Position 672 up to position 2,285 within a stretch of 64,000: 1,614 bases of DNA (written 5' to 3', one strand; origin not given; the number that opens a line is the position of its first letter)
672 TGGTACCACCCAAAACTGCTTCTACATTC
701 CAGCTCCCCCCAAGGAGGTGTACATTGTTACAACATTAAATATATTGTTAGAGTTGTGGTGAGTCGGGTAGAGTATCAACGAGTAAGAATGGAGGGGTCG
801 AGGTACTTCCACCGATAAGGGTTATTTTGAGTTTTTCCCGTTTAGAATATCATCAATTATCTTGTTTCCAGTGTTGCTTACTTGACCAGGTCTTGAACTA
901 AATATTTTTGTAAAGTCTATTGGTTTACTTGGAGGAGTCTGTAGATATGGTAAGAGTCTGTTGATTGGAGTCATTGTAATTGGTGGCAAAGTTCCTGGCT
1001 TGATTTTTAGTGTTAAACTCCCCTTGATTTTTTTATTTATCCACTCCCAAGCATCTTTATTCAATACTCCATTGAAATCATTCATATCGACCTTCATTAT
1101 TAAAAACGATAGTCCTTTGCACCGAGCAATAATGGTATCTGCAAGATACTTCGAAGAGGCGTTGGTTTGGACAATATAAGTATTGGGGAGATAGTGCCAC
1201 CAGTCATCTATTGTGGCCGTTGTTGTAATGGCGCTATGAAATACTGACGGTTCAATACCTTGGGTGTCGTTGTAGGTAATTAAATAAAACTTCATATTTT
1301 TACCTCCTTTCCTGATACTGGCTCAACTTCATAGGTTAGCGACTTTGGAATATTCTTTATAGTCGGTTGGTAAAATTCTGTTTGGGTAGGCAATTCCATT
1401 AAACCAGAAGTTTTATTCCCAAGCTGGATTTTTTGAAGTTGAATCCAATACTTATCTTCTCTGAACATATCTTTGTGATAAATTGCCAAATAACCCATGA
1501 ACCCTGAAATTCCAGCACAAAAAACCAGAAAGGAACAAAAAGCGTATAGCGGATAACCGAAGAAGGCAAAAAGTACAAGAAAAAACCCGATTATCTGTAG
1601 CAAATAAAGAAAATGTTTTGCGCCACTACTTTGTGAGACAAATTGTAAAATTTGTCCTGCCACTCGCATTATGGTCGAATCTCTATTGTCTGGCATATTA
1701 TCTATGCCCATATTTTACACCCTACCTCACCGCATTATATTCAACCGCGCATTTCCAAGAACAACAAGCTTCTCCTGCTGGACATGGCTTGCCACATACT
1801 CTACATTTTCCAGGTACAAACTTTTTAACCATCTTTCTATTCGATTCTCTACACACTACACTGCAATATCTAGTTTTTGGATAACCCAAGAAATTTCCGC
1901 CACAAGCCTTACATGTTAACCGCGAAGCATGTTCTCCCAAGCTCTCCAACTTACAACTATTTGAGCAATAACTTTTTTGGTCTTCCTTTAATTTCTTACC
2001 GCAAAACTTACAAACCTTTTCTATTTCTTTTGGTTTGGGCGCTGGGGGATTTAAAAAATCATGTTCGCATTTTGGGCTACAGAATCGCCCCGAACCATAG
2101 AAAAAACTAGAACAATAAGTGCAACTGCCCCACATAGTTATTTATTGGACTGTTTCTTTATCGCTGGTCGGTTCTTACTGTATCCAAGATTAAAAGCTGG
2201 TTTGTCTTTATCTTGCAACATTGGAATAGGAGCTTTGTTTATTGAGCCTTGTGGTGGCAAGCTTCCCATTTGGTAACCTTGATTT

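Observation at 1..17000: A ~15.6-kb serine-integrase element appears to split an LCAT-type secreted lipase gene exactly at its oxyanion (PGFGGS) motif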

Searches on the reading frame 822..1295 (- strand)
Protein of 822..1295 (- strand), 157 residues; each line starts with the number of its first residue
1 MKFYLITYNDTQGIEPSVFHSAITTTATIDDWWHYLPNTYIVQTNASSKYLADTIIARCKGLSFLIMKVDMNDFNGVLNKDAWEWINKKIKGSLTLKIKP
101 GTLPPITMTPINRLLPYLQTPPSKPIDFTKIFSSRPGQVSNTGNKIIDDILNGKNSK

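Call 5: search_protein_families(library=pfam, max_evalue=0.01, proteins=[window:822-1295:-])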
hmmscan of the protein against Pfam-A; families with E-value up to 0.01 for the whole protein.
window:822-1295:- (157 aa): 0 families

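Call 6: search_protein_families(library=phrogs, max_evalue=0.001, proteins=[window:822-1295:-])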
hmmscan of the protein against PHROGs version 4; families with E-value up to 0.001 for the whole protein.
window:822-1295:- (157 aa): 0 families

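Call 69: search_protein_families(library=ncbifam, max_evalue=0.01, proteins=[window:822-1295:-])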
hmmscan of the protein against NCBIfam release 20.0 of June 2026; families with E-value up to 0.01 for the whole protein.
window:822-1295:- (157 aa): 0 families

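Call 77: search_protein_families(library=padloc, max_evalue=0.001, proteins=[window:822-1295:-])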
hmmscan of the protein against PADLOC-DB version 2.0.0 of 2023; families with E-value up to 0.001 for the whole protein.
window:822-1295:- (157 aa): 0 families

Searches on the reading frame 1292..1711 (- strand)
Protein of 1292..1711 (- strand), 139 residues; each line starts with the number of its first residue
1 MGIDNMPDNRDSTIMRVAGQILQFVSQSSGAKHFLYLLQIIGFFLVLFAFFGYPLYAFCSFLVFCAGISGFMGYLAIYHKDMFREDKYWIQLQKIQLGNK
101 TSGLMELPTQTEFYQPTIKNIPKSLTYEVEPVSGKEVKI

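Call 37: search_protein_families(library=pfam, max_evalue=0.01, proteins=[window:1292-1711:-])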
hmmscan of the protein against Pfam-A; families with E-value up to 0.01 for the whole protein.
window:1292-1711:- (139 aa): 0 families

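Call 38: search_protein_families(library=phrogs, max_evalue=0.01, proteins=[window:1292-1711:-])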
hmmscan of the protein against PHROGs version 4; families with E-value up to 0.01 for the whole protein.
window:1292-1711:- (139 aa): 0 families

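Call 77: search_protein_families(library=padloc, max_evalue=0.001, proteins=[window:1292-1711:-])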
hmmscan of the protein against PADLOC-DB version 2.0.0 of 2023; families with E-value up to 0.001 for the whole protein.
window:1292-1711:- (139 aa): 0 families

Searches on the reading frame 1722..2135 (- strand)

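Call 5: search_protein_families(library=pfam, max_evalue=0.01, proteins=[window:1722-2135:-])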
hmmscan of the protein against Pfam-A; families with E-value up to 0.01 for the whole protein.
window:1722-2135:- (137 aa): 2 families
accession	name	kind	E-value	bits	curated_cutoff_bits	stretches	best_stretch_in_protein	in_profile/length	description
PF09889.16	DUF2116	-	0.00018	21.9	26.8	1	111-135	6-30/59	Probable treble clef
PF04640.20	PLATZ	-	0.0002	22.3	25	1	35-63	51-79/79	PLATZ transcription factor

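Call 6: search_protein_families(library=phrogs, max_evalue=0.001, proteins=[window:1722-2135:-])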
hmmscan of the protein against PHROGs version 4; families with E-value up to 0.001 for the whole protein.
window:1722-2135:- (137 aa): 1 family
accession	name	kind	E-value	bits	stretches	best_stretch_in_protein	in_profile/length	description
phrog_1271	-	DNA, RNA and nucleotide metabolism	0.00045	20.7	0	35-132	112-241/361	HNH endonuclease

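Call 69: search_protein_families(library=ncbifam, max_evalue=0.01, proteins=[window:1722-2135:-])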
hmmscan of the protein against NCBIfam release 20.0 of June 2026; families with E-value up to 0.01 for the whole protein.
window:1722-2135:- (137 aa): 0 families
